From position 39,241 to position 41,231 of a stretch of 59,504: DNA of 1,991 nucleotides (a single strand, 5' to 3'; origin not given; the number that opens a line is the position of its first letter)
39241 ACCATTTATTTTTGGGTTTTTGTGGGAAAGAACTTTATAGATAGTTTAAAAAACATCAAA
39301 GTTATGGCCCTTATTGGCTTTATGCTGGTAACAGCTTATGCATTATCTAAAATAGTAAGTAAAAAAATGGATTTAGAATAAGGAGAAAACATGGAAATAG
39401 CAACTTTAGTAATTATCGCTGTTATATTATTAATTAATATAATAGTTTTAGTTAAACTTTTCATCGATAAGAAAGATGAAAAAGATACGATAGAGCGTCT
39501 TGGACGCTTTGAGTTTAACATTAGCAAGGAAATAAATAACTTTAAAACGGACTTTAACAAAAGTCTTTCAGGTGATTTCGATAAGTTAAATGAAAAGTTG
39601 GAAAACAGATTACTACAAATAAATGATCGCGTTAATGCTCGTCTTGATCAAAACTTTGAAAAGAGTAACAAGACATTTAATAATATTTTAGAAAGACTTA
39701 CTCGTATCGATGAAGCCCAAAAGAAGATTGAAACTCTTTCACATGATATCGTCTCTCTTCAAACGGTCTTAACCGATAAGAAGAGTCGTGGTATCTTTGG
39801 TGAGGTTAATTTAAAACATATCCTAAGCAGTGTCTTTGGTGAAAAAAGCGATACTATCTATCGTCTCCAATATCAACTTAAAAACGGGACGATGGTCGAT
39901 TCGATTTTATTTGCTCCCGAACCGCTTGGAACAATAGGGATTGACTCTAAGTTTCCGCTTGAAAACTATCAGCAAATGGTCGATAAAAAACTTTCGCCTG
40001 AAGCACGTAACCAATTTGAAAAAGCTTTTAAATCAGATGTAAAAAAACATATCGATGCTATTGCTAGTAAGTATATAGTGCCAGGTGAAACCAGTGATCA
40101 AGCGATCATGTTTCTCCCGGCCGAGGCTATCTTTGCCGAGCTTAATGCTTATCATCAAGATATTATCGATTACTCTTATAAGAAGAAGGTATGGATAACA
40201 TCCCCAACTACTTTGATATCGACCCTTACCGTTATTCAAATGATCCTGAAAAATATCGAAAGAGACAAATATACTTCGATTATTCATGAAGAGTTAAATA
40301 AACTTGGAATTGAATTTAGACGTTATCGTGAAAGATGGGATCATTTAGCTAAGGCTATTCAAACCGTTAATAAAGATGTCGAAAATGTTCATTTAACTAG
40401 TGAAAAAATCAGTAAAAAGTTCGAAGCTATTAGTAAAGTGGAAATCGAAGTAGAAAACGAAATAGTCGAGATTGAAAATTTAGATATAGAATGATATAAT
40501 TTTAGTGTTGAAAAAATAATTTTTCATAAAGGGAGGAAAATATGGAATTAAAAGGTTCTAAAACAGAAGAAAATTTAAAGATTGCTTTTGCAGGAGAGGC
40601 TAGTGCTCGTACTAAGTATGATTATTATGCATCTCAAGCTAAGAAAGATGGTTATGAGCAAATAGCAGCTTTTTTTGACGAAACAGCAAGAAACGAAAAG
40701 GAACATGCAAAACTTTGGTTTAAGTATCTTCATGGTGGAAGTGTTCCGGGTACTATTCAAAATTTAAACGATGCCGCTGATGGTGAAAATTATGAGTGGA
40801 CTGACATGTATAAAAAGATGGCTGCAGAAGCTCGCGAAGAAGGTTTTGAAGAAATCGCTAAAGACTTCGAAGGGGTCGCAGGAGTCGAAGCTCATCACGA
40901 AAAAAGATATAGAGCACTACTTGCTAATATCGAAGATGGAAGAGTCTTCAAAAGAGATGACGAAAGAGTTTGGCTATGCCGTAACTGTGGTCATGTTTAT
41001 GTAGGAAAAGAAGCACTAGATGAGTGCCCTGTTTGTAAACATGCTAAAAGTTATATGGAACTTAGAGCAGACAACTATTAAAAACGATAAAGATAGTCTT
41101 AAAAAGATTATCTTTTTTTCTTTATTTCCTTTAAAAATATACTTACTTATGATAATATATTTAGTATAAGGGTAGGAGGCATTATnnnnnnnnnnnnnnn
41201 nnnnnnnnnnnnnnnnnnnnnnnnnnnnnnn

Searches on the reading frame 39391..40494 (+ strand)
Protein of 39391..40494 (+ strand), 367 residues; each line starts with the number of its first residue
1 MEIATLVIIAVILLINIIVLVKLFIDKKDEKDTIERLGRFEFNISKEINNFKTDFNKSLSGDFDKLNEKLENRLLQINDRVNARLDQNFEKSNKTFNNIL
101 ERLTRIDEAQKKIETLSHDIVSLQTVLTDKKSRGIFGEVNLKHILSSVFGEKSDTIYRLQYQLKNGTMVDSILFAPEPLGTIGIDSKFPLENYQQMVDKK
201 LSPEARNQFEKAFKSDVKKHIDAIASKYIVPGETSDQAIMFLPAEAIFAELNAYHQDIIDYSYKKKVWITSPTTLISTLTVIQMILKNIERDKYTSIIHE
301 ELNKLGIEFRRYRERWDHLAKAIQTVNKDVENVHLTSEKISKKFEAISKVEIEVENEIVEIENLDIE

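Call 8: search_protein_families(library=pfam, proteins=[window:39391-40494:+], max_evalue=0.01)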
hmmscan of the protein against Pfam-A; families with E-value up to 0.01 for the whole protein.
window:39391-40494:+ (367 aa): 2 families
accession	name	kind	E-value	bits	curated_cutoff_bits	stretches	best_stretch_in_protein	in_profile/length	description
PF02646.22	RmuC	-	1.4e-55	188.9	26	1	73-355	2-289/291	RmuC family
PF20993.2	CENPH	-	0.0053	17.3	27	0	283-359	88-162/175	CENPH protein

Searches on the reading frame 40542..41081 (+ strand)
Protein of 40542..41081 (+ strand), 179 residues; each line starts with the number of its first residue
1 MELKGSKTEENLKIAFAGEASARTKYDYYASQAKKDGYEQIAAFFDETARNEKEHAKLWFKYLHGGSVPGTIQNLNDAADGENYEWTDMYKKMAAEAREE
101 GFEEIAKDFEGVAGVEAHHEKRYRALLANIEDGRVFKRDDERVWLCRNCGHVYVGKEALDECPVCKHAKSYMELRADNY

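Call 8: search_protein_families(library=pfam, proteins=[window:40542-41081:+], max_evalue=0.01)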
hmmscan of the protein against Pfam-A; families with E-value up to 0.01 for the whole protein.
window:40542-41081:+ (179 aa): 4 families
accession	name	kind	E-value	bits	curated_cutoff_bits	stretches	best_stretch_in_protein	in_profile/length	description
PF02915.23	Rubrerythrin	-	3.4e-23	83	22.8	1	10-127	1-137/137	Rubrerythrin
PF21349.2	RUBY_RBDX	-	8.8e-12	44.7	26.5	1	144-173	1-30/30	Rubrerythrin, rubredoxin-like domain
PF00210.30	Ferritin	-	9.3e-06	26.1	24.5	1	11-130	3-139/142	Ferritin-like domain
PF23145.1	Zf_2nd_IFT121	-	0.0026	17.9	25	0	139-165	12-40/45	IFT121, second zinc finger domain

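Call 26: find_encoding_contigs(protein=window:40542-41081:+, flank=10000, max_places=10)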
Protein window:40542-41081:+ (179 aa): 7 contigs read that carry it; 7 places shown.
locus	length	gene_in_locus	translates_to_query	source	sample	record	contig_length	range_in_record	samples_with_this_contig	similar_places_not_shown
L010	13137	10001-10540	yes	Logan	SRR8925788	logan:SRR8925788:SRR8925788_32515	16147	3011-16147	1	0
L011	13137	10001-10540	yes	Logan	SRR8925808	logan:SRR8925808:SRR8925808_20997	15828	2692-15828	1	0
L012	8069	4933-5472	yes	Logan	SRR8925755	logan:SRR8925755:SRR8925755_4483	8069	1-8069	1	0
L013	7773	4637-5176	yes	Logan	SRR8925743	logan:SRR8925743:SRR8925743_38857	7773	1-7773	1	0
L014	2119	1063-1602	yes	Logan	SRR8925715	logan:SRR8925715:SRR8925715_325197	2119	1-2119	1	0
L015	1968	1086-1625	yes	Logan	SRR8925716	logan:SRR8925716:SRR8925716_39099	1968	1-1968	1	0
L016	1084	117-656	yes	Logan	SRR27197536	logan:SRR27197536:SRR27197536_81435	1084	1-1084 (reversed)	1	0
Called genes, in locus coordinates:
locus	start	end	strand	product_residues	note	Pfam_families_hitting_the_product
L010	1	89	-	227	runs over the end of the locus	-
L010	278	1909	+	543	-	PF04203:Sortase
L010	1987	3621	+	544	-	-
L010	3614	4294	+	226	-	-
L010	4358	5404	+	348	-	-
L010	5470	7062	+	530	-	PF00005:ABC_tran, PF02463:SMC_N (faint), PF13304:AAA_21 (faint), PF12848:ABC_tran_Xtn, PF00005:ABC_tran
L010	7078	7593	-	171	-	PF18955:DUF5698, PF10035:DUF2179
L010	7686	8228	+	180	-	PF06541:ABC_trans_CmpB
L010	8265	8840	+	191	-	PF09335:VTT_dom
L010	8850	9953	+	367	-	PF02646:RmuC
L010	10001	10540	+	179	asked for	PF00210:Ferritin (faint), PF02915:Rubrerythrin, PF21349:RUBY_RBDX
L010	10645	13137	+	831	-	?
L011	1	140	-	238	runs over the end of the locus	-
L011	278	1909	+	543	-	PF04203:Sortase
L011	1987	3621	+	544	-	-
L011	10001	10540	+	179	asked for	PF00210:Ferritin (faint), PF02915:Rubrerythrin, PF21349:RUBY_RBDX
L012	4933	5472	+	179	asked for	PF00210:Ferritin (faint), PF02915:Rubrerythrin, PF21349:RUBY_RBDX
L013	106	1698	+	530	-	PF00005:ABC_tran, PF02463:SMC_N (faint), PF13304:AAA_21 (faint), PF12848:ABC_tran_Xtn, PF00005:ABC_tran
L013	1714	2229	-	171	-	PF18955:DUF5698, PF10035:DUF2179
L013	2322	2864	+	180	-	PF06541:ABC_trans_CmpB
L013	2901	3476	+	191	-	PF09335:VTT_dom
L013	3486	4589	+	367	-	PF02646:RmuC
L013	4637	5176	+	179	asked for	PF00210:Ferritin (faint), PF02915:Rubrerythrin, PF21349:RUBY_RBDX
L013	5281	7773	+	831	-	?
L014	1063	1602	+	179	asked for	PF00210:Ferritin (faint), PF02915:Rubrerythrin, PF21349:RUBY_RBDX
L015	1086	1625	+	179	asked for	PF00210:Ferritin (faint), PF02915:Rubrerythrin, PF21349:RUBY_RBDX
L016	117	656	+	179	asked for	PF00210:Ferritin (faint), PF02915:Rubrerythrin, PF21349:RUBY_RBDX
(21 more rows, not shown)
